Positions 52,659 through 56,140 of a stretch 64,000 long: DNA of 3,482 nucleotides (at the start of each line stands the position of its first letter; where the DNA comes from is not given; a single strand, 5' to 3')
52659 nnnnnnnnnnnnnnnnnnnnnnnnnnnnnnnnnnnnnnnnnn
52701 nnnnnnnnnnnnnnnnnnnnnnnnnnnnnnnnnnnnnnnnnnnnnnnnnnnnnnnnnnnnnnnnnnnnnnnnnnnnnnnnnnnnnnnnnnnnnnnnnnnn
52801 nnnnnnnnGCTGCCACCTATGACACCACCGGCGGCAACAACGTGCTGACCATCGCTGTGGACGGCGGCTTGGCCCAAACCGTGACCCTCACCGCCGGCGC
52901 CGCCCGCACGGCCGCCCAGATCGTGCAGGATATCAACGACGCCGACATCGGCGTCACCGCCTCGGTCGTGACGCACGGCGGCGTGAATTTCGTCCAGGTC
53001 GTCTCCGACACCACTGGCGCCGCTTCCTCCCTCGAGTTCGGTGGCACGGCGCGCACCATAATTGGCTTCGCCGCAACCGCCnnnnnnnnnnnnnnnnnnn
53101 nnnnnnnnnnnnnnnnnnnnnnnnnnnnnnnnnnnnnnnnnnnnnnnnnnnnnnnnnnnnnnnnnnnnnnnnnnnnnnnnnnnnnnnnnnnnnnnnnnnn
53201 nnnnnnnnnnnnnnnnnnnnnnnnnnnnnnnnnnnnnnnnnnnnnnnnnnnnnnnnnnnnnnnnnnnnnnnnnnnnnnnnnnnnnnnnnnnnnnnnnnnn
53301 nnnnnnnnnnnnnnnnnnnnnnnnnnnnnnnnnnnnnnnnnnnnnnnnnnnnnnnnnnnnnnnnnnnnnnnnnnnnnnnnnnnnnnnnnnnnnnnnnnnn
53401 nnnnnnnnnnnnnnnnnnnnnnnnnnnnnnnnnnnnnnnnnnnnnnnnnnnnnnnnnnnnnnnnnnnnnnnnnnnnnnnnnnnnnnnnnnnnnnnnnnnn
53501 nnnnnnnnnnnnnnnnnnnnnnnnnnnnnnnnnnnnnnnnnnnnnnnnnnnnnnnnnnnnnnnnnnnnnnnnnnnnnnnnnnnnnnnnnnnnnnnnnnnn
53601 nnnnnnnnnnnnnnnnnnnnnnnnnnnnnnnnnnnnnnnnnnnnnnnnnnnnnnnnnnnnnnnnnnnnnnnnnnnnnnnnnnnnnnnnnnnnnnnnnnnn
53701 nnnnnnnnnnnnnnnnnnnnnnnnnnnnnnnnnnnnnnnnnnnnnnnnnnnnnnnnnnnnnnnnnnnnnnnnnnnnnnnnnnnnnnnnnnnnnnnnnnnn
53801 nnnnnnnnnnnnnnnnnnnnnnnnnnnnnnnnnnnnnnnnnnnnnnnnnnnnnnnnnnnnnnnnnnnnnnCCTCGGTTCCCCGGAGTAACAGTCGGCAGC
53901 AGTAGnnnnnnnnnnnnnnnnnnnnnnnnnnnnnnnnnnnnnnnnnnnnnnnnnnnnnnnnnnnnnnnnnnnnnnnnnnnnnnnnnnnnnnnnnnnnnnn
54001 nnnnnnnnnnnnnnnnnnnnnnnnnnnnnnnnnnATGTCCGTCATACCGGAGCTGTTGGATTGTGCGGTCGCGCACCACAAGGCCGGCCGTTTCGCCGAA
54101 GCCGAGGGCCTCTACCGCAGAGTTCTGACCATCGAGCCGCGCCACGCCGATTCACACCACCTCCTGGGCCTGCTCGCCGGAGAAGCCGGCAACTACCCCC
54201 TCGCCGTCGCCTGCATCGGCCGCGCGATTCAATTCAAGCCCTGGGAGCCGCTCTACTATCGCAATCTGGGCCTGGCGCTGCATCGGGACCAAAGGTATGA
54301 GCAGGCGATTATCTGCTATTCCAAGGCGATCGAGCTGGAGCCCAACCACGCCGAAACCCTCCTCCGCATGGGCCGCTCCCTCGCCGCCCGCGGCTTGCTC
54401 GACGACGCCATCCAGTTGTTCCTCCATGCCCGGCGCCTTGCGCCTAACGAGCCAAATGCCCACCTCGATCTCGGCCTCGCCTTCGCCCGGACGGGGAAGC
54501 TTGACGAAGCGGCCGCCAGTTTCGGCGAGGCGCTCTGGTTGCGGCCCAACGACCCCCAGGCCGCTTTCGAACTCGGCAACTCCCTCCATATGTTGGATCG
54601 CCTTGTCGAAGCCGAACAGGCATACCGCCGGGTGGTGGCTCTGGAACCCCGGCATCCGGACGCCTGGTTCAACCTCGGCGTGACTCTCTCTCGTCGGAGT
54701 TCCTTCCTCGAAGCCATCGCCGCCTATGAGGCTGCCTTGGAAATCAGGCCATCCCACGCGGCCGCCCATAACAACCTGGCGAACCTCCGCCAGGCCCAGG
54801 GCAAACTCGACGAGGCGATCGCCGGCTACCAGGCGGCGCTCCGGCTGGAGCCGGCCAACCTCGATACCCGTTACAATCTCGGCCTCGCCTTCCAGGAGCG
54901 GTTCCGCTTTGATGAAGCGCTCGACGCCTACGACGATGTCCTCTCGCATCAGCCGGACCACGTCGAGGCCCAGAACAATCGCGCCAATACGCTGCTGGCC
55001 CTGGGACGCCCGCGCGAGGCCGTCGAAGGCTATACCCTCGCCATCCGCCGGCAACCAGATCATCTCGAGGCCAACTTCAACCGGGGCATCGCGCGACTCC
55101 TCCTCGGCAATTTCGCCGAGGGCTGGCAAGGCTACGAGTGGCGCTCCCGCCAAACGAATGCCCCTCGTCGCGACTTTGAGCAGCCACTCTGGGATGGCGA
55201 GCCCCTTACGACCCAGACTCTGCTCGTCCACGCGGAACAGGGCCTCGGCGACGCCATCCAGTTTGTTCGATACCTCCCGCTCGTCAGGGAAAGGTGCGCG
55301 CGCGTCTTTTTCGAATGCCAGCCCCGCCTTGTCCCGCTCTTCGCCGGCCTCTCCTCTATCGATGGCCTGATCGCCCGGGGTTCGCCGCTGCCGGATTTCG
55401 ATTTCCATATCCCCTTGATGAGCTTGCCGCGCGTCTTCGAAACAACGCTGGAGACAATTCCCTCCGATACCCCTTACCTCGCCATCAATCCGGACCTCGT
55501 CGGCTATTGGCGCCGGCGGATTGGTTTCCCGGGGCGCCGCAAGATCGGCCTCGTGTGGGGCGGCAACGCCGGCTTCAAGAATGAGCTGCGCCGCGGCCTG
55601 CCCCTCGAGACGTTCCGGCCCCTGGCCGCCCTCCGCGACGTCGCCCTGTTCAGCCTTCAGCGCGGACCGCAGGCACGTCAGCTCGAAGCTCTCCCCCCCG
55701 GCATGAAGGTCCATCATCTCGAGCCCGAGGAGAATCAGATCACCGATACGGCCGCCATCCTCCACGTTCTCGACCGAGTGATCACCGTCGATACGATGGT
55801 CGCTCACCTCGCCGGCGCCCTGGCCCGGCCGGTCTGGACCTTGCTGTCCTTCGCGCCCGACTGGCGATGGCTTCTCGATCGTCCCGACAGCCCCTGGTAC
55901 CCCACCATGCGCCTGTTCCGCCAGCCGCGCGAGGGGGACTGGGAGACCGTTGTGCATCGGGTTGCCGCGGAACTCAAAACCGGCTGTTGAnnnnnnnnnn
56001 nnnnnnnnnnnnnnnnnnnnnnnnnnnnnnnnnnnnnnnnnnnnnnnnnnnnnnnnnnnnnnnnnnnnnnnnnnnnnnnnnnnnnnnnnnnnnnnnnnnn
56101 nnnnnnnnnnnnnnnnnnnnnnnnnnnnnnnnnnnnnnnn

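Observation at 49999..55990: fliW-csrA-flagellin module with a 1007-aa giant flagellin and an adjacent FlmG-like TPR-glycosyltransferase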

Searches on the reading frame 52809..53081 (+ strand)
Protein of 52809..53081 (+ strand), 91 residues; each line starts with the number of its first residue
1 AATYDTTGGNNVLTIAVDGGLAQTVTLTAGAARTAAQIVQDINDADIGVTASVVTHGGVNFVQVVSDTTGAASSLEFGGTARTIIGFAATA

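Call 108: search_protein_representatives(alignment_id=A7)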
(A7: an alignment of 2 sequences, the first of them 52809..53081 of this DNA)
Query: 2 sequences, 92 profile positions. Proteins with E-value up to 0.001 (for the whole library): 279; up to 1e-10: 59; up to 1e-30: 2. The best 150 are listed.
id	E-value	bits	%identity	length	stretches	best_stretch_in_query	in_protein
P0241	9.6e-39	147.7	-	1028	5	1-89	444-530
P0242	9.9e-32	125.2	-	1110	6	9-91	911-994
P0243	1.3e-30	121.6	-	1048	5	1-89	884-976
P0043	2.8e-29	117.3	-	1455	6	7-86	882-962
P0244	3.2e-23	97.9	-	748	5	10-90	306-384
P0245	9.4e-23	96.4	-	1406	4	6-89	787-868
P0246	4.8e-22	94.2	-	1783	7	10-88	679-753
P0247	5.9e-20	87.5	-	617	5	9-91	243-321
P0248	9.0e-20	86.9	-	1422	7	4-77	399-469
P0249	2.8e-19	85.3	-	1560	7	4-80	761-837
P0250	8.7e-19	83.7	-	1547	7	4-89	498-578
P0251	1.2e-18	83.2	-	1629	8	12-83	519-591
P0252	1.8e-18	82.7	-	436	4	10-89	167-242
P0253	1.9e-17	79.4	-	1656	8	11-79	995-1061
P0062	4.7e-17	78.1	-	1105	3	6-91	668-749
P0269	7.3e-14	67.9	-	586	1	3-89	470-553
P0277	3.7e-13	65.7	-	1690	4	3-79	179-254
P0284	2.2e-12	63.2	-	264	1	1-88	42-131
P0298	1.6e-10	57.2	-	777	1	3-91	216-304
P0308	4.7e-10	55.7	-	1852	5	3-79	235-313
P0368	1.2e-06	44.8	-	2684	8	10-82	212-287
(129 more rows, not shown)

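Call 109: search_protein_families(library=pfam, proteins=[P0246, P0308, P0368, P0277, P0269, P0298, P0284], max_evalue=0.001)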
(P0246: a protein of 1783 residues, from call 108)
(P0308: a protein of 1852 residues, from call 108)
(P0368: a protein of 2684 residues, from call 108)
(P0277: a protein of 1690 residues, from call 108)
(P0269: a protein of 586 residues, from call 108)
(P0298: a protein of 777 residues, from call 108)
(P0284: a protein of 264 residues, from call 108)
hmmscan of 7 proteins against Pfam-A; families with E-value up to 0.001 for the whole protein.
P0246 (1783 aa): 3 families
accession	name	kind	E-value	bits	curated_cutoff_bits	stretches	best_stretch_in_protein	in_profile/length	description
PF00669.25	Flagellin_N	-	2.2e-24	86.5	26.6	1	4-127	1-125/139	Bacterial flagellin N-terminal helical region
PF00700.27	Flagellin_C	-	1.4e-18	67.4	23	1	1697-1781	2-86/86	Bacterial flagellin C-terminal helical region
PF07196.18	Flagellin_IN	-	1.2e-05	25.8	22.7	1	895-946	2-54/55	Flagellin hook IN motif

P0308 (1852 aa): 0 families

P0368 (2684 aa): 0 families

P0277 (1690 aa): 0 families

P0269 (586 aa): 1 family
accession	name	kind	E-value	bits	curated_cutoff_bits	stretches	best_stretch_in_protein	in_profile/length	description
PF04865.19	Baseplate_J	-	1.9e-14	54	21.1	1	245-442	74-254/255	Baseplate J-like protein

P0298 (777 aa): 0 families

P0284 (264 aa): 0 families

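Call 112: search_dna_similar(query=window:52809-53081:+, collection=phages, mode=protein, max_evalue=0.001, max_rows=10)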
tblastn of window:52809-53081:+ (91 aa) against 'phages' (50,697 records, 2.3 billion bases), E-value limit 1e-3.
No match.

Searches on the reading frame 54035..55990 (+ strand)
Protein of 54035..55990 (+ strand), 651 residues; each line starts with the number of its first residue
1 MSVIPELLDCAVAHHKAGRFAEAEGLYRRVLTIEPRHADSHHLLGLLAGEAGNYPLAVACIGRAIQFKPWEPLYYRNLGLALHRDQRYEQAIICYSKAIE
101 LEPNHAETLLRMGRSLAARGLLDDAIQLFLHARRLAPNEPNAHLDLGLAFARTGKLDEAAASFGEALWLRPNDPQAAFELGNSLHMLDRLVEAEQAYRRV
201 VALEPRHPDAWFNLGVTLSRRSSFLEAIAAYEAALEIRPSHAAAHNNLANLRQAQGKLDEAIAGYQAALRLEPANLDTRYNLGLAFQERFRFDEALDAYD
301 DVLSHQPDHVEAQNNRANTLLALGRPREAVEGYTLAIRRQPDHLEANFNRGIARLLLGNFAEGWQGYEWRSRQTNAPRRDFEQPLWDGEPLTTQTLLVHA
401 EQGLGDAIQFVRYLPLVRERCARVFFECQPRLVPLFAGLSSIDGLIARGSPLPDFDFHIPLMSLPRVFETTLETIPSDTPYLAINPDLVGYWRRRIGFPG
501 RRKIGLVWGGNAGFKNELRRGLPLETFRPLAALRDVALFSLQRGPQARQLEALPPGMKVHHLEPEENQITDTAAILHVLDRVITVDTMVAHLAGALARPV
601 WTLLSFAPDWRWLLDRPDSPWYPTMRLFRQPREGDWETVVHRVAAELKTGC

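Call 3: search_protein_families(library=pfam, proteins=[window:54035-55990:+], max_evalue=0.01)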
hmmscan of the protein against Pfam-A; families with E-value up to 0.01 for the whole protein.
window:54035-55990:+ (651 aa): 24 families
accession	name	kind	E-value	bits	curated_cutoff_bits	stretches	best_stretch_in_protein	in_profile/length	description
PF00515.34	TPR_1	-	1.5e-61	202.3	27.8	6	74-105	3-34/34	Tetratricopeptide repeat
PF07719.23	TPR_2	-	8.6e-55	178.8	27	7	73-105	2-34/34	Tetratricopeptide repeat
PF13414.12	TPR_11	-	1.3e-53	178.8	26.8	7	254-287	6-39/42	TPR repeat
PF13431.12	TPR_17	-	5.9e-46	151.4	24.4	4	230-263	1-34/34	Tetratricopeptide repeat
PF13432.12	TPR_16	-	3.3e-43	146.1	32.7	9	144-205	1-62/65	Tetratricopeptide repeat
PF13181.12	TPR_8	-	1.6e-36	121.7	25.7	2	77-105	6-34/34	Tetratricopeptide repeat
PF14559.12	TPR_19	-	4.1e-31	107.5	25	5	291-343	6-58/68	Tetratricopeptide repeat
PF13424.12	TPR_12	-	2.1e-30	105.2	30.1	5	242-304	3-73/77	Tetratricopeptide repeat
PF13428.12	TPR_14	-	3.5e-29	98.7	23.5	3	175-215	2-42/44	Tetratricopeptide repeat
PF13371.12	TPR_9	-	4.8e-21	75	35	3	187-245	8-66/73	Tetratricopeptide repeat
PF13176.12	TPR_7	-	3.3e-20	70.8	27.9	0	10-34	5-29/36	Tetratricopeptide repeat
PF13174.12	TPR_6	-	6.9e-18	64.4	26.3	0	278-308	2-32/33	Tetratricopeptide repeat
PF12895.13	ANAPC3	-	6.9e-16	58.7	27.2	1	193-265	8-79/82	Anaphase-promoting complex, cyclosome, subunit 3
PF23914.1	TPR_CcmH_CycH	-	4e-14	53.2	42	1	137-239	47-152/158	Cytochrome c-type biogenesis protein H TPR domain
PF13374.12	TPR_10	-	4.6e-13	49.2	27.5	0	11-33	9-31/42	Tetratricopeptide repeat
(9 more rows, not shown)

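Call 22: search_protein_families(library=ncbifam, proteins=[window:54035-55990:+], max_evalue=0.001)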
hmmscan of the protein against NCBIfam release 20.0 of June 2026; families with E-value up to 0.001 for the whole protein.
window:54035-55990:+ (651 aa): 30 families (the best 25 are shown)
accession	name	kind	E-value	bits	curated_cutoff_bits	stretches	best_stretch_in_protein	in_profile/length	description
NF040959.1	MamA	equivalog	1.2e-44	152.2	200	3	111-272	42-203/204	magnetosome protein MamA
TIGR02917.1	PEP_TPR_lipo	equivalog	8.7e-39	133.1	312.2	2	79-346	370-637/899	XrtA/PEP-CTERM system TPR-repeat protein PrsT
NF033762.1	social_mot_Tgl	equivalog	3e-33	115.2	225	4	225-269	83-127/252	social motility TPR repeat lipoprotein Tgl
TIGR02552.1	LcrH_SycD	equivalog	2.3e-29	101.8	104.8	4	115-205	27-117/136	SycD/LcrH family type III secretion system chaperone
TIGR02521.1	type_IV_pilW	equivalog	2e-26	93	154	3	141-236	32-127/234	type IV pilus biogenesis/stability protein PilW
NF033758.1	gliding_GltE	equivalog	2.5e-22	79.4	225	2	204-276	82-154/411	adventurous gliding motility TPR repeat lipoprotein GltE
NF033920.0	C39_PA2778_fam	equivalog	1.8e-20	73.4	150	2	149-236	165-252/255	PA2778 family cysteine peptidase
NF008391.2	PRK11189.1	equivalog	5.4e-20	72.1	250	2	263-332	86-155/297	lipoprotein NlpI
NF047371.1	FlcA_CTERM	equivalog_domain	1e-16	60.6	300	2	219-337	410-534/646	periplasmic flagellar collar protein FlcA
TIGR03939.1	PGA_TPR_OMP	equivalog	6e-15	54.5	366.65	2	10-116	92-198/800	poly-beta-1,6 N-acetyl-D-glucosamine export porin PgaA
NF002725.1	PRK02603.1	equivalog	1.2e-13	51.5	143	1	253-320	46-116/173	photosystem I assembly protein Ycf3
NF053607.1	CHU_0125_OmpA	equivalog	3.8e-13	48.8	620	2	153-241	32-120/639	CHU_0125 family OmpA-like outer membrane integrity protein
NF047507.1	TPR_BatC_Lepto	exception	2.8e-12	46.6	175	0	210-256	98-144/214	TPR repeat-containing protein BatC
TIGR02795.1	tol_pal_ybgF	equivalog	5.1e-12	46.4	90.1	0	137-202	36-104/119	tol-pal system protein YbgF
TIGR00990.1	3a0801s09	subfamily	6.9e-12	44.8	757.25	1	142-273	367-498/615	mitochondrial import receptor subunit TOM70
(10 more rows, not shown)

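Call 72: predict_structure(alignment_id=A4)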
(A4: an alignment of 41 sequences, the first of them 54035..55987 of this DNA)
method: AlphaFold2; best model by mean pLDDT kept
length: 651 residues; sequences in the alignment: 41
mean_pLDDT: 93.4   pTM: 0.84
mean pLDDT of the five models: 93.4, 92.9, 92.9, 91.5, 91.2
residues with pLDDT >= 90: 555; 70-90: 77; 50-70: 18; < 50: 1
segments of 3 or more residues with pLDDT < 50: none
pLDDT, mean of each block of 10 residues (from residue 1): 86 92 95 95 94 94 95 96 96 97 96 96 97 96 97 97 97 98 98 98 98 98 98 98 98 95 98 98 95 97 98 97 93 98 97 93 94 77 95 96 90 96 96 93 95 97 96 90 94 91 93 69 90 93 88 89 72 95 94 96 85 81 91 89 91 48
secondary structure, 60 per line:
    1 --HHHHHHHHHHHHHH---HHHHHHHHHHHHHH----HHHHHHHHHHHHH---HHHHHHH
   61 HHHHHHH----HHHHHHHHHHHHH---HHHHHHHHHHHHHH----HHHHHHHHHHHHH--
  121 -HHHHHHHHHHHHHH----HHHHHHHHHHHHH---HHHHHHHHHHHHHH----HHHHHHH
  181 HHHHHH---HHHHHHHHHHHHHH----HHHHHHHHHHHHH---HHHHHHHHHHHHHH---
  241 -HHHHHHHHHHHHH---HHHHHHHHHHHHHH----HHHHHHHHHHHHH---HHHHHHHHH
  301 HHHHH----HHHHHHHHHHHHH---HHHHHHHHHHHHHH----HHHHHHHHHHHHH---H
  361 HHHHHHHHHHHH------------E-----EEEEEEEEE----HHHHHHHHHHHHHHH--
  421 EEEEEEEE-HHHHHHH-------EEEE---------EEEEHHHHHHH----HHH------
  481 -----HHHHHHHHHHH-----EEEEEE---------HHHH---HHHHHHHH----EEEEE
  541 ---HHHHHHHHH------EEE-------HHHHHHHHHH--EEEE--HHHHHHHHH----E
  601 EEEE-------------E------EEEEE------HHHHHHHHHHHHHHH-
elements in order: H3-16 H20-33 H38-50 H54-67 H72-84 H88-101 H106-118 H122-135 H140-152 H156-169 H174-186 H190-203 H208-220 H224-237 H242-254 H258-271 H276-288 H292-305 H310-322 H326-339 H344-356 H360-372 E391-399 H404-418 E421-428 H430-436 E444-447 E457-460 H461-467 H486-496 E502-507 H517-520 H524-531 E536-540 H544-552 E559-561 H569-578 E581-584 H587-595 E600-604 E625-629 H636-650

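Call 79: fold_search(model_id=the predicted structure, library=pdb)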
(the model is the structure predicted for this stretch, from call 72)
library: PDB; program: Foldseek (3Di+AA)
matches with E <= 10: 1707; with E <= 0.001: 619
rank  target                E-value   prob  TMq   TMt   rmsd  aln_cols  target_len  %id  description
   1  8dtf_A                6.7e-23  1.00  0.40  0.34  17.7       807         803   16  Cryo-EM structure of the full length Arabidopsis SPY with complete TPRs (released 2023-03-08)
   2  7y4i_A                1.1e-22  1.00  0.29  0.24  15.8       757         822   17  Crystal structure of SPINDLY in complex with GDP (released 2022-12-07)
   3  8dtg_A                2.6e-22  1.00  0.31  0.26  16.6       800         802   16  Cryo-EM structure of Arabidopsis SPY alternative conformation 1 (released 2023-03-08)
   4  7y4i_B                4.0e-21  1.00  0.30  0.24  16.1       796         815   17  Crystal structure of SPINDLY in complex with GDP (released 2022-12-07)
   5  7yea_A                7.7e-21  1.00  0.48  0.33  14.7       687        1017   22  Human O-GlcNAc transferase Dimer (released 2023-07-12)
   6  8dtg_B                1.1e-20  1.00  0.47  0.43  11.2       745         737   17  Cryo-EM structure of Arabidopsis SPY alternative conformation 1 (released 2023-03-08)
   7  8dth_A                1.7e-20  1.00  0.45  0.40  11.8       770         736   16  Cryo-EM structure of Arabidopsis SPY alternative conformation 2 (released 2023-03-08)
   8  1w3b_A                1.8e-20  1.00  0.50  0.81   3.7       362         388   29  The superhelical TPR domain of O-linked GlcNAc transferase reveals structural similarities to importin alpha. (released 2004-09-09)
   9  7yeh_A                2.9e-20  1.00  0.49  0.33  13.7       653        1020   21  Cryo-EM structure of human OGT-OGA complex (released 2023-07-12)
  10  7ntf_A                3.7e-20  1.00  0.46  0.34  24.0       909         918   17  Cryo-EM structure of unliganded O-GlcNAc transferase (released 2021-11-17)
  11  8dth_B                2.0e-19  1.00  0.45  0.42  11.7       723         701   16  Cryo-EM structure of Arabidopsis SPY alternative conformation 2 (released 2023-03-08)
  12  1w3b_B                5.0e-19  1.00  0.45  0.76   5.8       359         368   29  The superhelical TPR domain of O-linked GlcNAc transferase reveals structural similarities to importin alpha. (released 2004-09-09)
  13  6eou                  1.4e-18  1.00  0.48  0.89   2.5       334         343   29  O-GlcNAc transferase TPR domain with the intellectual disability associated mutation L254F (released 2018-05-09)
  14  7ntf_B                9.9e-18  1.00  0.40  0.33  13.1       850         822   15  Cryo-EM structure of unliganded O-GlcNAc transferase (released 2021-11-17)
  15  9qhb                  4.7e-17  1.00  0.40  0.94   1.7       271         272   32  Crystal structure of 16-repeat CTPR protein with eliminated coordination sites (released 2025-10-22)
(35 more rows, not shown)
